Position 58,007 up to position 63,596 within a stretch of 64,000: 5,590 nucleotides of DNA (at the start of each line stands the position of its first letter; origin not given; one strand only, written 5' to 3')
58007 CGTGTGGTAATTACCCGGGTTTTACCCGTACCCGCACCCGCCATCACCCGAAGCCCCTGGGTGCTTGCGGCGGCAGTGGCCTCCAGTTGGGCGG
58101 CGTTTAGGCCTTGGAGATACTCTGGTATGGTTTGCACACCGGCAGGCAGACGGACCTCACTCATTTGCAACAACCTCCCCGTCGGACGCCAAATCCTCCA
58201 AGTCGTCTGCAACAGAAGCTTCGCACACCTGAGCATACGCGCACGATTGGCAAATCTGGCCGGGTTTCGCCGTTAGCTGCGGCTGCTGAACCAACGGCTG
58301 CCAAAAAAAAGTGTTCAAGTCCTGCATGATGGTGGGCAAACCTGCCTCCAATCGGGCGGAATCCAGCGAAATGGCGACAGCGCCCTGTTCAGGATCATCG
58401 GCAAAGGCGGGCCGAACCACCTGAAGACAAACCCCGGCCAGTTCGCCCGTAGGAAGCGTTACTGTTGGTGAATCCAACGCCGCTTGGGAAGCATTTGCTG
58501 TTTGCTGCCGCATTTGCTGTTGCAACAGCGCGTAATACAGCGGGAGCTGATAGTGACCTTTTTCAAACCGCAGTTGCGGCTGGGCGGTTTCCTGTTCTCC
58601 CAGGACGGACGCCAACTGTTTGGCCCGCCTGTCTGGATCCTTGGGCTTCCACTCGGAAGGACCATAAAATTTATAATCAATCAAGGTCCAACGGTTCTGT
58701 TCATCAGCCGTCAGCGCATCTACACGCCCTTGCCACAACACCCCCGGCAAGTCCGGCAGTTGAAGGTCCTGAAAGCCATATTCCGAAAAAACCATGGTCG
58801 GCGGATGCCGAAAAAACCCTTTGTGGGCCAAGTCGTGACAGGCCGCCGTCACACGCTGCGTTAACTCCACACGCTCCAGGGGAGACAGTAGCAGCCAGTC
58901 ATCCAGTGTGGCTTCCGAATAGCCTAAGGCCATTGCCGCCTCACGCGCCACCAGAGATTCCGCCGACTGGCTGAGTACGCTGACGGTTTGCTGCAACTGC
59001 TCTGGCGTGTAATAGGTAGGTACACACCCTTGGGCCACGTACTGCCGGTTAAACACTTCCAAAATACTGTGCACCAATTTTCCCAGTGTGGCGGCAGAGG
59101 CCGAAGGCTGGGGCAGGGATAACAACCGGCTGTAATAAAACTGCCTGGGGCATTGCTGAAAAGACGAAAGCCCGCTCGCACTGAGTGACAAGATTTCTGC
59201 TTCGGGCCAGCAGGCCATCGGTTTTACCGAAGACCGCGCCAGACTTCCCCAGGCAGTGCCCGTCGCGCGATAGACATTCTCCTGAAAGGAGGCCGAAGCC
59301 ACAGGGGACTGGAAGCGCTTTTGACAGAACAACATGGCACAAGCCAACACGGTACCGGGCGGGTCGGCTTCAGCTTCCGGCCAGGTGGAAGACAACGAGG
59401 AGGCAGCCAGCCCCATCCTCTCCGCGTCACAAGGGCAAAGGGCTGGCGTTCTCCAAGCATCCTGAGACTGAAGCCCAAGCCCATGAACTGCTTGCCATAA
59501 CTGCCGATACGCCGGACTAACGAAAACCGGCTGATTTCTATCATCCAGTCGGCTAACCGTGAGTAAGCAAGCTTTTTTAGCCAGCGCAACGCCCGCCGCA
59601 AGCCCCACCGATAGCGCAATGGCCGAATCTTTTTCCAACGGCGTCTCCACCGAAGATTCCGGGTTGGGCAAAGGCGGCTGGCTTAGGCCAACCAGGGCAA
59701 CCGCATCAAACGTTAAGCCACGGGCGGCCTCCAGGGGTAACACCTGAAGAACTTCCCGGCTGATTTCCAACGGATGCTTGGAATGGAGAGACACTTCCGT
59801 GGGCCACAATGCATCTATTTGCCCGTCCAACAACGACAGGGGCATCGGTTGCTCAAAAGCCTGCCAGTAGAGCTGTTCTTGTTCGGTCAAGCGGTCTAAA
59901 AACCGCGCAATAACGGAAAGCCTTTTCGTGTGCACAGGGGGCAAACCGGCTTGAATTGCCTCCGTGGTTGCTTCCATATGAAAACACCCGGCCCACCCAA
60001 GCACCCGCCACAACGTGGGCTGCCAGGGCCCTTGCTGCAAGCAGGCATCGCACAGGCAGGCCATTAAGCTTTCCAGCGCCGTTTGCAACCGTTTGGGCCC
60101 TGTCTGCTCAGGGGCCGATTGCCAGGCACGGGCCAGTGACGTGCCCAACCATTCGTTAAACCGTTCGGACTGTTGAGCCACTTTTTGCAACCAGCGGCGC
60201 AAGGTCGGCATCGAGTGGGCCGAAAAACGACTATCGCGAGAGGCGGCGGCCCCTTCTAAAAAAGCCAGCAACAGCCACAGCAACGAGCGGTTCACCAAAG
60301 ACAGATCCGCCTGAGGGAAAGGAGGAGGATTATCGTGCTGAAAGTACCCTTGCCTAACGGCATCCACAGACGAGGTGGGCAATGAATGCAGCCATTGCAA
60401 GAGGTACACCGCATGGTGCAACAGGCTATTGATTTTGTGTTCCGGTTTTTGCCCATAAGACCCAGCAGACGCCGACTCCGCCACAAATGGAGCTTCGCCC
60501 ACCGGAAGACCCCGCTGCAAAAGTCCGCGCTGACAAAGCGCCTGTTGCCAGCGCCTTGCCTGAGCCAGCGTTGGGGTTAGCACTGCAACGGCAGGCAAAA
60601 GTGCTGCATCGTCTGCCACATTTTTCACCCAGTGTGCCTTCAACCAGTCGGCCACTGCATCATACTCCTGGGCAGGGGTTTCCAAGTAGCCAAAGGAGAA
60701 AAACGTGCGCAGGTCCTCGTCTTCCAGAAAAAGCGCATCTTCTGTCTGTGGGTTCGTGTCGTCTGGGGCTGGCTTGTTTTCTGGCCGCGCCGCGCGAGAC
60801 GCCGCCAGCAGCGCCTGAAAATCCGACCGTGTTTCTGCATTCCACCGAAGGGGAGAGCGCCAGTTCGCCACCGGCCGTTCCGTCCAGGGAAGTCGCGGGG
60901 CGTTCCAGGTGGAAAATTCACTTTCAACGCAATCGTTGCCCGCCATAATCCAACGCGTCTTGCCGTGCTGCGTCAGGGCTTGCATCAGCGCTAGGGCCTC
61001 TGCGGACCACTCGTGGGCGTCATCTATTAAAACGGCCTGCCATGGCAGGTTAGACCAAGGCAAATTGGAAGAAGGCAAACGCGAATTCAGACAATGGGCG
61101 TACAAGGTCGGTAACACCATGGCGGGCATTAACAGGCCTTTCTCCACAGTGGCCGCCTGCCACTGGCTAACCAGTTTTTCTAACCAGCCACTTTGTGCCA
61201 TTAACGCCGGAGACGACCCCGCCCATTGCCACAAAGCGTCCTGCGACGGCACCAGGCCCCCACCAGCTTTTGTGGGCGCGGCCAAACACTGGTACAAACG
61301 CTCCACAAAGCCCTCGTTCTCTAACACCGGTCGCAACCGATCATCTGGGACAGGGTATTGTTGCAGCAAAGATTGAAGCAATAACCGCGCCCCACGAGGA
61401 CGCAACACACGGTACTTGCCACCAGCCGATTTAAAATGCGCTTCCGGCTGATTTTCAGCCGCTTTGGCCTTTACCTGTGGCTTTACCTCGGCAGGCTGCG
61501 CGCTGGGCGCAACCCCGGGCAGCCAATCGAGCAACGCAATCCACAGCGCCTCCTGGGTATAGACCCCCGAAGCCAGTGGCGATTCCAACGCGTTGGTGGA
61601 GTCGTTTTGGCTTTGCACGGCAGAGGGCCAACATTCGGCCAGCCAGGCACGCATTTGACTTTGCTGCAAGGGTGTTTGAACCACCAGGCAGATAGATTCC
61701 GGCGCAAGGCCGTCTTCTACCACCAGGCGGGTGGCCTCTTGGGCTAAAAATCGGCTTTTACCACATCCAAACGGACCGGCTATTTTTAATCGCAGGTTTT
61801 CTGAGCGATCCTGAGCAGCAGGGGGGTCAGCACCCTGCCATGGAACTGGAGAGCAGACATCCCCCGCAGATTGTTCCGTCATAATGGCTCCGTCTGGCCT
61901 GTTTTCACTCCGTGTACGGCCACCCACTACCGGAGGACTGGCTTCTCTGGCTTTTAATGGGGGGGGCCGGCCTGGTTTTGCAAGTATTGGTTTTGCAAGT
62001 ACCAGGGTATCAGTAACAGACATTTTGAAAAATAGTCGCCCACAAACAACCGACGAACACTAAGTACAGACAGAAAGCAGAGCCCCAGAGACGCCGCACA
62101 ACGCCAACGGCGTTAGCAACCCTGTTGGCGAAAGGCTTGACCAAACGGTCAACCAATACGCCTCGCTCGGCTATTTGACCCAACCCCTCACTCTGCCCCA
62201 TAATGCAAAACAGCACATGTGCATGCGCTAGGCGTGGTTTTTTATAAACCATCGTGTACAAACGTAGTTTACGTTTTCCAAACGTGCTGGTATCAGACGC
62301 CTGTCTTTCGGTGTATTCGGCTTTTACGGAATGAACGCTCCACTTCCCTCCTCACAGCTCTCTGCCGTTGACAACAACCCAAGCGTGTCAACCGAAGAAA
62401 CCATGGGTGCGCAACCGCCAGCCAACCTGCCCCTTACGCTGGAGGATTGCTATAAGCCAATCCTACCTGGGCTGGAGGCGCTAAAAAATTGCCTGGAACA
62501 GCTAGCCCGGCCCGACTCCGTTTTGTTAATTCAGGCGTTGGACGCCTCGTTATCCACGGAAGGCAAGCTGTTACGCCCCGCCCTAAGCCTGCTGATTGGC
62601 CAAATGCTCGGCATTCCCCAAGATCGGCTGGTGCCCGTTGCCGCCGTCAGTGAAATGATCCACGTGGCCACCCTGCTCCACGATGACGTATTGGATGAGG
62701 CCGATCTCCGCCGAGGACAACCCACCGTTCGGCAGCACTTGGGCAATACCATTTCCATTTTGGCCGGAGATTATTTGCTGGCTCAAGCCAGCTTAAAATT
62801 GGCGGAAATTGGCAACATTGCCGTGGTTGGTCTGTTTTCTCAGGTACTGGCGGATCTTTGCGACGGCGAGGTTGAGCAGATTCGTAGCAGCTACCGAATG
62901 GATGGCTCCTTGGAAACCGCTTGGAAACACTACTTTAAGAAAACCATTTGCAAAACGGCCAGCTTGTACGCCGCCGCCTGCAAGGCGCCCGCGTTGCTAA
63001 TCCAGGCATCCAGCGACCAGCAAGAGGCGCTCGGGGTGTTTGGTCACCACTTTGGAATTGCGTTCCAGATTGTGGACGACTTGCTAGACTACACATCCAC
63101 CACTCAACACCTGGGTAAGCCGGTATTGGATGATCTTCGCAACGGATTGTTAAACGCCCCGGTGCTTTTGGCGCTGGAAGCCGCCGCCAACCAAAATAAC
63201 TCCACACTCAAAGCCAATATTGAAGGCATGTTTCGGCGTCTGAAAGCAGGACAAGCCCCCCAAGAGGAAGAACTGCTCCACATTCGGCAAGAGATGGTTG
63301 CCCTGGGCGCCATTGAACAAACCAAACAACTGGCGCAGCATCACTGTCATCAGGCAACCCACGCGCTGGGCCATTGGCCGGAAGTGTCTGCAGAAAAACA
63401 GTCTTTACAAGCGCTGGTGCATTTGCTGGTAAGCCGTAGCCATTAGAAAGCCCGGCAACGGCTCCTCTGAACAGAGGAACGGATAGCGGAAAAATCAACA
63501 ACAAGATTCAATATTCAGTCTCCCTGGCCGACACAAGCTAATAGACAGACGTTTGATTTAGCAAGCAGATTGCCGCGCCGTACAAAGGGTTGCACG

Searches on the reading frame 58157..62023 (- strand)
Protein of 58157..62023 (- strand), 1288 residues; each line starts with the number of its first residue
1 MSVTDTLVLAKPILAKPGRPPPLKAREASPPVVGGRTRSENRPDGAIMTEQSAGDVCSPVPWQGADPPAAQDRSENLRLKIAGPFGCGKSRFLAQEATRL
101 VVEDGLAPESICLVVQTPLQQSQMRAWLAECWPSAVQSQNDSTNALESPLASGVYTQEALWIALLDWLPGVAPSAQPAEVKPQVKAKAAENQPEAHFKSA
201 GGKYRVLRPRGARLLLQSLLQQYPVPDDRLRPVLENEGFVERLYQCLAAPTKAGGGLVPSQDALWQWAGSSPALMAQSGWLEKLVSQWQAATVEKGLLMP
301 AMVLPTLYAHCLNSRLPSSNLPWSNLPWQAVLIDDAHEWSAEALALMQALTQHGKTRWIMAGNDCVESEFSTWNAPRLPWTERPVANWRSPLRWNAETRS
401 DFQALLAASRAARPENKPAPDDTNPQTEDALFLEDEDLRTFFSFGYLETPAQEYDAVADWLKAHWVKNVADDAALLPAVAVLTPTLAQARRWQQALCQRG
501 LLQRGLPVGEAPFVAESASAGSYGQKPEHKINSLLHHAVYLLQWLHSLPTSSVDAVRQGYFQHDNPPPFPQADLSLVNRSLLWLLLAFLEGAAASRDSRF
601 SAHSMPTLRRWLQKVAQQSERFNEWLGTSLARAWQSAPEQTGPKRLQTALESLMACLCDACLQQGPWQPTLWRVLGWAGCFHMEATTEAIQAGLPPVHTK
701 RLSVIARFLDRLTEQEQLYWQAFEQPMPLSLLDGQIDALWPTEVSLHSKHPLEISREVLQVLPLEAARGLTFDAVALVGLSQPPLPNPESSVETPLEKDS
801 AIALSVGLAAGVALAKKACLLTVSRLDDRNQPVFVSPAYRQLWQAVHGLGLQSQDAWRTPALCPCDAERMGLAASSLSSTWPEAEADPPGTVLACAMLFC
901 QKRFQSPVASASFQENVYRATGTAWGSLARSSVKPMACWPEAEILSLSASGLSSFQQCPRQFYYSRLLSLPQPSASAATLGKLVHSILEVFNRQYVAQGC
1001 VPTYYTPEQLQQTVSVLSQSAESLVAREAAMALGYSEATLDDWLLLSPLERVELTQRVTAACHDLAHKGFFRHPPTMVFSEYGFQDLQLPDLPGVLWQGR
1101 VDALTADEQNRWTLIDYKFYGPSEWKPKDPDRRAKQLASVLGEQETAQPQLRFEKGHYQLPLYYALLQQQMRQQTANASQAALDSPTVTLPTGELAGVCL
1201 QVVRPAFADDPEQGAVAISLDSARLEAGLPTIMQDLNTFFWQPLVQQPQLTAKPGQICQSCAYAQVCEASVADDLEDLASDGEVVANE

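Call 65: search_protein_families(library=pfam, proteins=[window:58157-62023:-], max_evalue=0.001)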
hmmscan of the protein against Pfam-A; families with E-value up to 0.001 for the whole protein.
window:58157-62023:- (1288 aa): 1 family
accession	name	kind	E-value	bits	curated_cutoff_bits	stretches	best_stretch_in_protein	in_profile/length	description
PF12705.13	PDDEXK_1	-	5.3e-25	89.2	22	1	946-1268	1-247/247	PD-(D/E)XK nuclease superfamily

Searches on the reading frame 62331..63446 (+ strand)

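Call 65: search_protein_families(library=pfam, proteins=[window:62331-63446:+], max_evalue=0.001)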
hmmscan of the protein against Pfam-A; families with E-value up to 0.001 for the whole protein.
window:62331-63446:+ (371 aa): 1 family
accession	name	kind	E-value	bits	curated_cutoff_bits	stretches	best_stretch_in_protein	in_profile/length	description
PF00348.22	polyprenyl_synt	-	8.8e-65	218.8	27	1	66-298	4-235/251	Polyprenyl synthetase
